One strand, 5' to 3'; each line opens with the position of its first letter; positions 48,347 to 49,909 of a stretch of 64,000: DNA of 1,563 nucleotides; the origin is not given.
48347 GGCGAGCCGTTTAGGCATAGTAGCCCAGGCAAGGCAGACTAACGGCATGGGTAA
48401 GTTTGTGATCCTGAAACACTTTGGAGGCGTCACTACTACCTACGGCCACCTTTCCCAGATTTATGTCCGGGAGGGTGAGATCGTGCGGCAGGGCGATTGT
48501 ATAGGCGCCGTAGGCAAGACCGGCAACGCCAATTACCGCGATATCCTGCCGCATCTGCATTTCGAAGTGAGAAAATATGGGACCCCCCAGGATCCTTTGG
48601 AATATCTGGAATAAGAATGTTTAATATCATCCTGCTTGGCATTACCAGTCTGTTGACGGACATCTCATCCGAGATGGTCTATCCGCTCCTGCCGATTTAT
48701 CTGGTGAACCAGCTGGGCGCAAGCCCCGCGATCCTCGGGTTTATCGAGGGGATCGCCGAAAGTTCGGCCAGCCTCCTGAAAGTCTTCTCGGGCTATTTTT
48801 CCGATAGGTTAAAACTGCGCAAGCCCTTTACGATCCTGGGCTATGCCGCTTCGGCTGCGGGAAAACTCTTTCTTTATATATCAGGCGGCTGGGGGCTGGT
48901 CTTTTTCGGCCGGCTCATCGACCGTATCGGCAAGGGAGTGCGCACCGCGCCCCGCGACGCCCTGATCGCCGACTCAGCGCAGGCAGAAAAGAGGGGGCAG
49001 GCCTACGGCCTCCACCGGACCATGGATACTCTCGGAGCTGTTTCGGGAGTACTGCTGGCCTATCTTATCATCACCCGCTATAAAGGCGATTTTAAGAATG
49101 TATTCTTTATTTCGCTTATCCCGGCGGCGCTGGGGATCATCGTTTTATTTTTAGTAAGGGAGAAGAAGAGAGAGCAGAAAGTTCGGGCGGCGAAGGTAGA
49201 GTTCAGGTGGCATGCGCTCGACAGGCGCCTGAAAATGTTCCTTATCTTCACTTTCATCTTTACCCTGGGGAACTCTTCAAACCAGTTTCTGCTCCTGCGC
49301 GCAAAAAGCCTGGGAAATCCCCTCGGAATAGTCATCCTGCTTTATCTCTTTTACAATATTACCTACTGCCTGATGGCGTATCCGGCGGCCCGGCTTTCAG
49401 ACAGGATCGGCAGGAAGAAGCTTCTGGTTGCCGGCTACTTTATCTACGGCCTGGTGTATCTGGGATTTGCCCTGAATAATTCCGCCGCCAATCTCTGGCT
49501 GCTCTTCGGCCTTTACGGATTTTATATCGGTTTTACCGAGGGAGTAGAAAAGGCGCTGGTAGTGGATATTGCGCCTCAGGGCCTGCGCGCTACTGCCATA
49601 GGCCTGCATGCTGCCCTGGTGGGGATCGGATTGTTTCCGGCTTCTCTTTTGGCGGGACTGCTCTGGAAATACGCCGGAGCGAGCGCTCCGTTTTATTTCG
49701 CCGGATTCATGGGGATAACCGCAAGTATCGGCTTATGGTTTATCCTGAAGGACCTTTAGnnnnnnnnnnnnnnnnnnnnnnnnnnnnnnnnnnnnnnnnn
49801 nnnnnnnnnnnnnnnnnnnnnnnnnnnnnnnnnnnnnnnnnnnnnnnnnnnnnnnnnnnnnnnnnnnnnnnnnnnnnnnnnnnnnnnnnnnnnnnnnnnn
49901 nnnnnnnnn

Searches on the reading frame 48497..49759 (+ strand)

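Call 79: search_protein_families(library=pfam, proteins=[window:48497-49759:+], max_evalue=0.00001)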
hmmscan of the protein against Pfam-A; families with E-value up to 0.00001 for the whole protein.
window:48497-49759:+ (420 aa): 2 families
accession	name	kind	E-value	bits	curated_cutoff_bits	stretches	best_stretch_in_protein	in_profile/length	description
PF07690.21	MFS_1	-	5.2e-46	157.6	33.4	2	48-255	2-214/347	Major Facilitator Superfamily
PF00083.30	Sugar_tr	-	3.1e-16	59.7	22.3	1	96-224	64-195/452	Sugar (and other) transporter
